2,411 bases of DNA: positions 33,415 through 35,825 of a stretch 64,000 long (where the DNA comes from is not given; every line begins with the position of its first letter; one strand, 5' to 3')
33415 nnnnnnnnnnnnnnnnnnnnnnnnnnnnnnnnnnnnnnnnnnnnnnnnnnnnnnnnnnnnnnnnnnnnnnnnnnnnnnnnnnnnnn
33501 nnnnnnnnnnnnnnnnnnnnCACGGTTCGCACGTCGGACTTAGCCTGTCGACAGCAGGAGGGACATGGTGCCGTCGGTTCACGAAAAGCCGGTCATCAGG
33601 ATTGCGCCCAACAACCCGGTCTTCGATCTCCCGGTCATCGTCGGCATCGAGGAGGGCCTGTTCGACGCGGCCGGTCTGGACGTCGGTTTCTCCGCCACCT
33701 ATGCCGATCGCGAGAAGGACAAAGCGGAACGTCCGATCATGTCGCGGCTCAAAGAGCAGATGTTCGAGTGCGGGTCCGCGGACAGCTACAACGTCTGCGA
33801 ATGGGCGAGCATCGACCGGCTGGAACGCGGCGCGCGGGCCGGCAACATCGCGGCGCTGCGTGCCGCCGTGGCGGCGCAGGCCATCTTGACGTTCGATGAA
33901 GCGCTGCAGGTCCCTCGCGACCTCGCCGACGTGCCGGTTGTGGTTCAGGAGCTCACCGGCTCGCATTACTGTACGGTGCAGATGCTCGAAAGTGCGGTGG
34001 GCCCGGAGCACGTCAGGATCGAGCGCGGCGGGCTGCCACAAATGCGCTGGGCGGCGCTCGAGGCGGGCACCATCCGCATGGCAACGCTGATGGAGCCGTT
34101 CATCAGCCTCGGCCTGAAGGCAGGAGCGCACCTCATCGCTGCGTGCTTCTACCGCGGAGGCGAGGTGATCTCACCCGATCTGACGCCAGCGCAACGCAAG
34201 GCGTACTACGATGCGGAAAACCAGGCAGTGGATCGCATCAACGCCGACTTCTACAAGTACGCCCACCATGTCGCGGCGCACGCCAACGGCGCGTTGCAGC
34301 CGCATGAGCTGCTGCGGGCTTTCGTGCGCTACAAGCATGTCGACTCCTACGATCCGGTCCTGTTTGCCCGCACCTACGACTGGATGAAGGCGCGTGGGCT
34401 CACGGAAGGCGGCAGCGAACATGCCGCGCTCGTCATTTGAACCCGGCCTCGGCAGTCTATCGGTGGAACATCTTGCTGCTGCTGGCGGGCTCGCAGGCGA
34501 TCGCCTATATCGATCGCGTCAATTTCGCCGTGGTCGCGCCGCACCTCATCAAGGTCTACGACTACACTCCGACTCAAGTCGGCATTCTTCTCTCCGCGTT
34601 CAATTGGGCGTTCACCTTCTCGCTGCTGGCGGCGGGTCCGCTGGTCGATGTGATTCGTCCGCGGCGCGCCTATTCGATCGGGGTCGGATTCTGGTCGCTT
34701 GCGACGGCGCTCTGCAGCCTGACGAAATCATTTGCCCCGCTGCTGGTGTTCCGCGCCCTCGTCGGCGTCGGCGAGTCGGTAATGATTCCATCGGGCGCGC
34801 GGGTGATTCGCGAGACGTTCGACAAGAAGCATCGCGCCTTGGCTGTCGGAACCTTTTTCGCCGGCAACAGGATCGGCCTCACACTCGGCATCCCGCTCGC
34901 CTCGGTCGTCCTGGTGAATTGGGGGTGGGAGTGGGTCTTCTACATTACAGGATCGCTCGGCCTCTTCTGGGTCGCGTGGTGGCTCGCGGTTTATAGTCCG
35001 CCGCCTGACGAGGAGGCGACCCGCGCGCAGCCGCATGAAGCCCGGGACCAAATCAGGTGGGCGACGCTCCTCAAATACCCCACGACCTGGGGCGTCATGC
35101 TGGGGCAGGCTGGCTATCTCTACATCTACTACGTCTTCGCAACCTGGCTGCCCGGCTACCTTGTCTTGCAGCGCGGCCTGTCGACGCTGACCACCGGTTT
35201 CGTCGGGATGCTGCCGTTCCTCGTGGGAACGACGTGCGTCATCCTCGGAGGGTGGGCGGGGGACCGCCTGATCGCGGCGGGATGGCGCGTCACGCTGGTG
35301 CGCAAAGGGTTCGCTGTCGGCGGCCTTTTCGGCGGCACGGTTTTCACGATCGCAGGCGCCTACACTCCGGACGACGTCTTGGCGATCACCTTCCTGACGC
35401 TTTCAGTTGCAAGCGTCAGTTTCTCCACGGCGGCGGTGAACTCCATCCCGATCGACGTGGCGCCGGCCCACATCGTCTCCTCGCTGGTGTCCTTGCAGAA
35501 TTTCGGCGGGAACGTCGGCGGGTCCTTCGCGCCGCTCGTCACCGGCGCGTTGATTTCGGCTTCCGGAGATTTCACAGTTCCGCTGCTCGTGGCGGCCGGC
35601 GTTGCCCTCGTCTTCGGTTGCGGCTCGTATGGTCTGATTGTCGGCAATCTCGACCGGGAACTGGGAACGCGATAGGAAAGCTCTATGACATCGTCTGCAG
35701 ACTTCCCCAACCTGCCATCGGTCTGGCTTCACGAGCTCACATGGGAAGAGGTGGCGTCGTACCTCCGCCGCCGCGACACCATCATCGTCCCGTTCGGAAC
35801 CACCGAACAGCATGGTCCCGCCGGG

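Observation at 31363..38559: Intact seven-gene cluster with an enzyme combination I cannot map to a known pathway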

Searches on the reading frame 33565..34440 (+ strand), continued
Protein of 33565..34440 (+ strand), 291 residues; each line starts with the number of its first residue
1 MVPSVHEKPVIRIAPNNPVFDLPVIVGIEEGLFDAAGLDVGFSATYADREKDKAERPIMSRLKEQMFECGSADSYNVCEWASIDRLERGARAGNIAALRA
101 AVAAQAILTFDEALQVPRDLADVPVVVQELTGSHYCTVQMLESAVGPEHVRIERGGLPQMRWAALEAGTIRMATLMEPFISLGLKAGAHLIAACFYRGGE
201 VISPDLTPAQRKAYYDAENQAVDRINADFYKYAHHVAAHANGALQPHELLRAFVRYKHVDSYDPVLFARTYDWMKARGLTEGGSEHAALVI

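Call 62: search_protein_families(library=pfam, proteins=[L093:2704-3714:-, L093:3794-4363:+, L093:7374-9326:+, L093:9974-10831:+, L093:10771-11850:+, L093:11765-12613:+, L093:12589-13413:+, L093:13540-14229:-, L093:14103-16112:+, L093:16556-17461:+], max_evalue=0.001)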
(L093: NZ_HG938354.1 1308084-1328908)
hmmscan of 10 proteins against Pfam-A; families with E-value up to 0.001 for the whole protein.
L093:2704-3714:- (336 aa): 5 families
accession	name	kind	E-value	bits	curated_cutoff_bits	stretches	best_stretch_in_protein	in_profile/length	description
PF00561.26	Abhydrolase_1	-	2.7e-21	76.8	25.8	1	67-170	2-107/245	alpha/beta hydrolase fold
PF12697.13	Abhydrolase_6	-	1.8e-19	71.7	26.3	1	68-302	1-215/217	Alpha/beta hydrolase family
PF00975.26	Thioesterase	-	3.6e-09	37.6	26.4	1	67-153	2-84/226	Thioesterase domain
PF12146.15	Hydrolase_4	-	5.4e-08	32.9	27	1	68-266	7-206/239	Serine aminopeptidase, S33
PF20408.4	Abhydrolase_11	-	4e-06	27.1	27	0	66-171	3-111/193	Alpha/beta hydrolase domain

L093:3794-4363:+ (189 aa): 3 families
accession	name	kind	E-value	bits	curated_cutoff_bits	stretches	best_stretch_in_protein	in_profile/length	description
PF04191.18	PEMT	-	1.3e-11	45.3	25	1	85-163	15-97/105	Phospholipid methyltransferase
PF04140.19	ICMT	-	0.00011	23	24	1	106-155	33-82/95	Isoprenylcysteine carboxyl methyltransferase (ICMT) family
PF06966.17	DUF1295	-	0.00022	21.2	20.4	1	96-179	143-235/235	Protein of unknown function (DUF1295)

L093:7374-9326:+ (650 aa): 1 family
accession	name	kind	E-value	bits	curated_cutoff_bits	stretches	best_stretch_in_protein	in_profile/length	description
PF02446.23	Glyco_hydro_77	-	3.6e-106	356.3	25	1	119-621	1-460/465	4-alpha-glucanotransferase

L093:9974-10831:+ (285 aa): 0 families

L093:10771-11850:+ (359 aa): 3 families
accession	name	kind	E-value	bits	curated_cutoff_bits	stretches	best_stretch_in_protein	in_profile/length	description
PF12974.12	Phosphonate-bd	-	1.4e-08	34.9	27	1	108-233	44-176/242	ABC transporter, phosphonate, periplasmic substrate-binding protein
PF09084.16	NMT1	-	3.5e-08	34.1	20.5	1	92-222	19-150/216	NMT1/THI5 like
PF13379.11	NMT1_2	-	1.1e-06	29.1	24.7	1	160-284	120-237/252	NMT1-like family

L093:11765-12613:+ (282 aa): 1 family
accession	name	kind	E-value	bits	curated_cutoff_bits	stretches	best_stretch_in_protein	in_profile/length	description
PF00528.27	BPD_transp_1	-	1.1e-17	64.8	26.4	1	104-258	2-168/184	Binding-protein-dependent transport system inner membrane component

L093:12589-13413:+ (274 aa): 3 families
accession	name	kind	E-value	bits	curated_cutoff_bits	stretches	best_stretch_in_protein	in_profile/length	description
PF00005.33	ABC_tran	-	2.6e-33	116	25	1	48-188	1-137/137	ABC transporter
PF13304.12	AAA_21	-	3.2e-05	24.6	27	0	60-84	1-25/304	AAA domain, putative AbiEii toxin, Type IV TA system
PF09818.15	ABC_ATPase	-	0.00055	19.5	23.2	0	159-226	157-224/283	P-loop domain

L093:13540-14229:- (229 aa): 0 families

L093:14103-16112:+ (669 aa): 4 families
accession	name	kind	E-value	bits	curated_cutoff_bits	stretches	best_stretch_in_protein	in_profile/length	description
PF00015.26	MCPsignal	-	6.6e-52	176.3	34.6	1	447-601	3-171/172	Methyl-accepting chemotaxis protein (MCP) signalling domain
PF12729.13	4HB_MCP_1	-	1.3e-22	80.7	27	1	47-225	3-181/181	Four helix bundle sensory module for signal transduction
PF00672.30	HAMP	-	2.2e-10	41.1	25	1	254-299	6-50/53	HAMP domain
PF02203.21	TarH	-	1e-09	38.9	25.2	1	44-208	3-171/177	Tar ligand binding domain homologue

L093:16556-17461:+ (301 aa): 3 families
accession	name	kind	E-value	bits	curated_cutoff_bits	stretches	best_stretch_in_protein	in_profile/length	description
PF00665.32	rve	-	3.9e-25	88.5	32.6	1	128-227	2-101/102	Integrase core domain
PF13276.12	HTH_21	-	9.5e-19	67.8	28.1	1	51-103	6-59/60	HTH-like domain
PF13683.12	rve_3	-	1.3e-08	34.9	26.5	1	217-283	2-67/67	Integrase core domain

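Call 81: find_related_loci(query=A5, collection=metagenome_contigs, flank=10000)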
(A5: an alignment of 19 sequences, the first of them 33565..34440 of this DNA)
Query A5 (291 aa) in metagenome_contigs; peptide patterns used: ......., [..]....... (x = any residue, [..] = any of these).
600 stretches matched a pattern (row limit reached: there are more); 370 encode a relative of the query (tblastn E <= 1e-3); the best 80 are kept; 80 distinct loci.
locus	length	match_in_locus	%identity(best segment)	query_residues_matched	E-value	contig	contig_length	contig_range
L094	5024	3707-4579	96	1-291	0e+0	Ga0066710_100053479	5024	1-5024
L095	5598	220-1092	96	1-291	0e+0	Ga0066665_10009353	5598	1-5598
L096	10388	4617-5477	89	4-290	5e-168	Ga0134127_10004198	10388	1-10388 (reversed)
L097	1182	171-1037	89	2-290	0e+0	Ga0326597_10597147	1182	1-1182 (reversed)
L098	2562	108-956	90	8-290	7e-178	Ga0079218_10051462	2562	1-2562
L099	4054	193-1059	88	2-290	3e-172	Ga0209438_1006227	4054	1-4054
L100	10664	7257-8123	88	2-290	3e-166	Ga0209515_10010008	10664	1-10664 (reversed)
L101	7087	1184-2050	89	1-289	7e-167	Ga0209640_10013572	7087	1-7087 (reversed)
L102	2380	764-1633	85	2-291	2e-177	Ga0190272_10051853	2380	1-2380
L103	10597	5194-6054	87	4-290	2e-165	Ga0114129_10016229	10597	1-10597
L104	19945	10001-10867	87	2-290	1e-164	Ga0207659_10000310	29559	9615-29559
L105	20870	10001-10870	86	2-291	3e-164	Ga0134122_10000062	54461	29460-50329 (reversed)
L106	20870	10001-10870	86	2-291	3e-164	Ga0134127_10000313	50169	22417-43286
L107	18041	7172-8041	86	2-291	1e-163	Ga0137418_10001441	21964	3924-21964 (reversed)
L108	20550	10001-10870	85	2-291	7e-162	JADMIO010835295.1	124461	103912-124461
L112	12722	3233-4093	84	4-290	2e-159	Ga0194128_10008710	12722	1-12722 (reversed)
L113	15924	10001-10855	84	6-290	8e-159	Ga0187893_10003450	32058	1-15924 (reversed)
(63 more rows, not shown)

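Call 91: predict_structure(alignment_id=A5)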
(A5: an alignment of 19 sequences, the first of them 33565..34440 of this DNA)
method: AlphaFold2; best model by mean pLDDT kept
length: 291 residues; sequences in the alignment: 19
mean_pLDDT: 46.7   pTM: 0.51
mean pLDDT of the five models: 46.7, 44.9, 41.3, 36.4, 36.2
residues with pLDDT >= 90: 5; 70-90: 24; 50-70: 67; < 50: 195
segments of 3 or more residues with pLDDT < 50: 1-6, 53-59, 64-163, 170-199, 245-291
pLDDT, mean of each block of 10 residues (from residue 1): 57 64 77 90 67 47 46 38 32 32 27 26 29 39 44 39 50 39 35 40 61 65 56 61 49 39 39 42 27 23
secondary structure, 60 per line:
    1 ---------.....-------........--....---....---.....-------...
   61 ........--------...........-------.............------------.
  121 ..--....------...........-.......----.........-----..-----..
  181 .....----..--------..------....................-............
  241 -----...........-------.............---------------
elements in order: E10-14 H22-29 H32-35 E39-42 H46-50 H58-68 H77-87 H95-107 E125-128 H135-145 E150-153 H158-166 H179-185 H208-227 H229-240 H246-256 H264-276

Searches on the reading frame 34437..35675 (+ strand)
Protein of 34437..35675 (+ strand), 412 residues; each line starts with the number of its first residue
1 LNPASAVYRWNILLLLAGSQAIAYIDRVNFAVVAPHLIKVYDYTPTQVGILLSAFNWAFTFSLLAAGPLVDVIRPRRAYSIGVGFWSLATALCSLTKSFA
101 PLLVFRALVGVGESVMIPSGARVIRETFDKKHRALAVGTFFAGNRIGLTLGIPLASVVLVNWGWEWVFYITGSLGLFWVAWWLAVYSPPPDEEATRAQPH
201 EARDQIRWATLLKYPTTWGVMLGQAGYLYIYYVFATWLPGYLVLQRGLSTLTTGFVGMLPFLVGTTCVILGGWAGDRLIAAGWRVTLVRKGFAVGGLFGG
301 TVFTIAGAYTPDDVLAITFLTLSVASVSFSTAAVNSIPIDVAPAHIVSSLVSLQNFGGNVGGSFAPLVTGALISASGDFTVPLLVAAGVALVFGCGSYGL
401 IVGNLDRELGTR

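Call 4: search_protein_families(library=pfam, proteins=[window:34437-35675:+], max_evalue=0.01)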
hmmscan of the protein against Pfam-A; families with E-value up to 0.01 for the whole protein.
window:34437-35675:+ (412 aa): 3 families
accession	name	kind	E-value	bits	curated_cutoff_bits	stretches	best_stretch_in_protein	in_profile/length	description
PF07690.21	MFS_1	-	5.2e-55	187.2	33.4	2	17-366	2-347/347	Major Facilitator Superfamily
PF06779.20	MFS_4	-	1.5e-05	25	26.3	1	26-392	8-358/364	Uncharacterised MFS-type transporter YbfB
PF03137.26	OATP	-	0.0017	17.2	25.8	1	103-184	137-219/545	Organic Anion Transporter Polypeptide (OATP) family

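Call 5: search_protein_families(library=ncbifam, proteins=[window:34437-35675:+], max_evalue=0.01)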
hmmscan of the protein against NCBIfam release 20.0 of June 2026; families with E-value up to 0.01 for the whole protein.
window:34437-35675:+ (412 aa): 41 families (the best 25 are shown)
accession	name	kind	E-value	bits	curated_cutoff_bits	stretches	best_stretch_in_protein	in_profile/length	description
TIGR00893.1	2A0114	subfamily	3.7e-61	207.2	395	1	21-392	4-390/399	D-galactonate transporter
TIGR00881.1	2A0104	subfamily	9e-37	127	407.75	1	21-374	5-371/379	phosphoglycerate transporter protein PgtP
TIGR00894.1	2A0114euk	subfamily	7.6e-30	103.8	626.45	1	39-376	69-423/465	Na(+)-dependent inorganic phosphate cotransporter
TIGR00895.1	2A0115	subfamily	2.2e-21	76.3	418.55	1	23-179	29-185/398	aromatic acid/H+ symport family MFS transporter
TIGR00880.1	2_A_01_02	superfamily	5.6e-17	62.2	131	1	57-180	9-132/141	multidrug resistance protein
NF008586.0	PRK11551.1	equivalog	8.4e-13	48.1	410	1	27-391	31-386/406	3-(3-hydroxy-phenyl)propionate transporter MhpT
NF053517.1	HbztTptrPcaK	equivalog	2.6e-12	46.4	770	1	6-179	14-187/437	4-hydroxybenzoate transporter PcaK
NF000025.1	MFS_efflux_tcmA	exception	5.4e-12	45.2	999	1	9-180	24-195/538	tetracenomycin C efflux MFS transporter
NF003024.0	PRK03893.1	subfamily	7.1e-11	41.6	604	1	26-189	36-197/497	sialate:H+ symport family MFS transporter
TIGR00711.1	efflux_EmrB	subfamily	1.3e-10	40.7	230.2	1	22-182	13-173/485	DHA2 family efflux MFS transporter permease subunit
NF038077.1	MFS_export_MxcK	equivalog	1.1e-09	37.8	525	1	6-257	6-253/405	myxochelin export MFS transporter MxcK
NF012169.0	qepA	equivalog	2.9e-09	36.1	1075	1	26-174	36-185/511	fluoroquinolone efflux MFS transporter QepA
NF047787.1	PhglyTportPgtP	equivalog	4.2e-09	35.7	750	2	8-159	26-177/451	phosphoglycerate transporter PgtP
NF011571.1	PRK14995.1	subfamily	5.1e-09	35.4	701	1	24-176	19-172/493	SmvA family efflux MFS transporter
TIGR00891.1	2A0112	subfamily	2e-07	30.5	552.9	1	28-183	29-186/405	sialate:H+ symport family MFS transporter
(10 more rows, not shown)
